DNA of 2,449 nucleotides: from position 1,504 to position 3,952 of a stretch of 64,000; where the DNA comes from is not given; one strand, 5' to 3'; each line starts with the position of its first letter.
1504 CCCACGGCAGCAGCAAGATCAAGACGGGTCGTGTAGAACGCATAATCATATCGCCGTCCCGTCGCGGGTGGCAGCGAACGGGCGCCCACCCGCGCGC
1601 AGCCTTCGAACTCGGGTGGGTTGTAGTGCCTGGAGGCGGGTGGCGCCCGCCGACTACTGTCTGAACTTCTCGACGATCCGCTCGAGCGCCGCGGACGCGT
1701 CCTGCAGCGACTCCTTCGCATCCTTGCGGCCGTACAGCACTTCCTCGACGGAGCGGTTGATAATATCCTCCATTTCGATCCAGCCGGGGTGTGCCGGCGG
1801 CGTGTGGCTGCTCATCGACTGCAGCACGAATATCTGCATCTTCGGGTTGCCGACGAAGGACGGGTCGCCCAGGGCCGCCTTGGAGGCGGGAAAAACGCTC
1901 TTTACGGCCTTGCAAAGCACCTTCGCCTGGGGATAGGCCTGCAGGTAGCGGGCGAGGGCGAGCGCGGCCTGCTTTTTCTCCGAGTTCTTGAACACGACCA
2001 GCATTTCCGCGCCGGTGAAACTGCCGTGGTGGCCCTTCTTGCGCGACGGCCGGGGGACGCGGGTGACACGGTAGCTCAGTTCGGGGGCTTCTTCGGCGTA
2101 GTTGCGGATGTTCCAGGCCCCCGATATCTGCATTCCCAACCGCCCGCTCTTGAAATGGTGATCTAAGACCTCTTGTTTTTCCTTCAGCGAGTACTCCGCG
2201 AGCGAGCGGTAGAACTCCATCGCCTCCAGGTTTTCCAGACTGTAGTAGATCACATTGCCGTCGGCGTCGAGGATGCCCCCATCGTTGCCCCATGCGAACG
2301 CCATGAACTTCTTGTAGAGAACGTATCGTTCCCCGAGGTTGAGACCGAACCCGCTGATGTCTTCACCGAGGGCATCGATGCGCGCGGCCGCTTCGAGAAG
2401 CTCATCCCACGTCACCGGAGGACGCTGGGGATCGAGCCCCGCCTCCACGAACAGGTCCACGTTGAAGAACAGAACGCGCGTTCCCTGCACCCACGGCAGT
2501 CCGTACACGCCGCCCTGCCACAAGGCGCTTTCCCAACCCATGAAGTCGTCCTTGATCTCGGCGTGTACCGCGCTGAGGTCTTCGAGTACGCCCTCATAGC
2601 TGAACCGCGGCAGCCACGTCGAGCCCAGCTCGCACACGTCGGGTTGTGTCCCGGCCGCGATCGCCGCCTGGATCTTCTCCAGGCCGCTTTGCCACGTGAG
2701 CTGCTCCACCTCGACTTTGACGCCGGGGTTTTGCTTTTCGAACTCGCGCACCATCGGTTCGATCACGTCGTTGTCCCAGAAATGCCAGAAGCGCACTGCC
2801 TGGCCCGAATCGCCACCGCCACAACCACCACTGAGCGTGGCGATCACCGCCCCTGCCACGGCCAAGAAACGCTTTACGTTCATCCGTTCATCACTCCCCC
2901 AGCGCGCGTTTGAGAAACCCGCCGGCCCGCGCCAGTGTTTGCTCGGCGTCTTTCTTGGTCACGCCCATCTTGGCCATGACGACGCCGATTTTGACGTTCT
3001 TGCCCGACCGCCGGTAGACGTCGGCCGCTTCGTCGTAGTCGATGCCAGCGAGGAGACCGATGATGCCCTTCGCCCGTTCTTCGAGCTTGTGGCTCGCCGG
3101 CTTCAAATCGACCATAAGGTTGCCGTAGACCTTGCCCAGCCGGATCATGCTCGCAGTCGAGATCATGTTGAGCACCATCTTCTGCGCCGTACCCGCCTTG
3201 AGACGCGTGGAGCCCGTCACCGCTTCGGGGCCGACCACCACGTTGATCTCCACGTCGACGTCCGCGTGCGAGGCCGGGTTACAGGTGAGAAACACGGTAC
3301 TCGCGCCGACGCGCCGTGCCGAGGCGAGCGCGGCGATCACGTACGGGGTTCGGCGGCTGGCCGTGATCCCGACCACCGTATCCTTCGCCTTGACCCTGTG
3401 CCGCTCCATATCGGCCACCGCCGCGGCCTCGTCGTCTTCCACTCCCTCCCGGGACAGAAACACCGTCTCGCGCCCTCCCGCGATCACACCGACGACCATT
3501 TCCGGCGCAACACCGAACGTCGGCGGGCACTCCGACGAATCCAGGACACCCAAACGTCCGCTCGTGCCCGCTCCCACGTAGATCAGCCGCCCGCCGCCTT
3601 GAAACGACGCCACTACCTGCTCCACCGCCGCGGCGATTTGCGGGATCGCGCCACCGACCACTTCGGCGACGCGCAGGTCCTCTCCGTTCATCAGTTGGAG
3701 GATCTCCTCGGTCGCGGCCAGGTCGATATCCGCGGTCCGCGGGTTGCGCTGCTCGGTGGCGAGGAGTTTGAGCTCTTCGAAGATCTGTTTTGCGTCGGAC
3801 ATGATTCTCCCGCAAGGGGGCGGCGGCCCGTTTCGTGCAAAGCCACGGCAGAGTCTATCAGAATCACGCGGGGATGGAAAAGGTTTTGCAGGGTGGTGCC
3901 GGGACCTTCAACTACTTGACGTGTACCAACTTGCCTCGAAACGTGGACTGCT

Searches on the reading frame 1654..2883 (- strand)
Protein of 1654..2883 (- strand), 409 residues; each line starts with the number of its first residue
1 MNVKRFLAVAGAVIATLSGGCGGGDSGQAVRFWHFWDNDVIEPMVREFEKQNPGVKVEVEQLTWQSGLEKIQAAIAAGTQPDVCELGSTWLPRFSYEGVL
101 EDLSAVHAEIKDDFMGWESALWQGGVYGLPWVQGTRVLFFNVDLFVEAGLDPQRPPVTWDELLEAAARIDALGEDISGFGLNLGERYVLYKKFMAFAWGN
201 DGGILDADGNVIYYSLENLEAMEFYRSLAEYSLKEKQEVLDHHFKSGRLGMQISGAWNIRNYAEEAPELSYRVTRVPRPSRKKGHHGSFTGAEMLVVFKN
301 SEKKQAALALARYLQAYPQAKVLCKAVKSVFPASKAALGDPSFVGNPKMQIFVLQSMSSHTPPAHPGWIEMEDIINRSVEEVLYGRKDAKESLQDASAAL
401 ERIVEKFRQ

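Call 17: search_protein_families(library=pfam, proteins=[window:1654-2883:-], max_evalue=0.01)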
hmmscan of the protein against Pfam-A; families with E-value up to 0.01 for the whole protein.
window:1654-2883:- (409 aa): 3 families
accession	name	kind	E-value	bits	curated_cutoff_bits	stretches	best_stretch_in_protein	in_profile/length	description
PF01547.30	SBP_bac_1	-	5.9e-39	135.3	26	1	42-316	11-302/307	Bacterial extracellular solute-binding protein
PF13416.11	SBP_bac_8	-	6.3e-34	118.5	27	1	44-349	2-277/279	Bacterial extracellular solute-binding protein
PF13531.11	SBP_bac_11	-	0.0064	16.7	25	0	39-101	11-69/227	Bacterial extracellular solute-binding protein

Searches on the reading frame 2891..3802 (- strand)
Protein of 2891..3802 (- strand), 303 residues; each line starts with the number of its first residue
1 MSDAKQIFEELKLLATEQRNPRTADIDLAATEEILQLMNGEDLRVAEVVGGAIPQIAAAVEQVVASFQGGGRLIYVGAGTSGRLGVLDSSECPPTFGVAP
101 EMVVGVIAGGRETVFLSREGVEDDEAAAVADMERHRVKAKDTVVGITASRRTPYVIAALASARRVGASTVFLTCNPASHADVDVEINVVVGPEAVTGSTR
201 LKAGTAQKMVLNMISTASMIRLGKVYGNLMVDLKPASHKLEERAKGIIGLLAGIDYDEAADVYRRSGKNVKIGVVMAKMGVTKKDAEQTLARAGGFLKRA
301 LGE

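Call 17: search_protein_families(library=pfam, proteins=[window:2891-3802:-], max_evalue=0.01)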
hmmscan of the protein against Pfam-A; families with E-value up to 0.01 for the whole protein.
window:2891-3802:- (303 aa): 5 families
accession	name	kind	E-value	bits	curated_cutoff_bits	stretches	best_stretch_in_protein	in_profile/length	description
PF22645.1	GKRP_SIS_N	-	7.5e-19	68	27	1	55-160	1-110/113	Glucokinase regulatory protein N-terminal SIS domain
PF22198.1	GKRP_SIS_2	-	2e-08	34.7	27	1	55-115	6-66/191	Glucokinase regulatory protein, second SIS domain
PF13580.11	SIS_2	-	3.2e-05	24.4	27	1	54-173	19-137/138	SIS domain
PF01380.27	SIS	-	6.3e-05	23.2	25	1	131-214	45-128/131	SIS domain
PF03861.19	ANTAR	-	0.0099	16.1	27.3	0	236-262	8-34/54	ANTAR domain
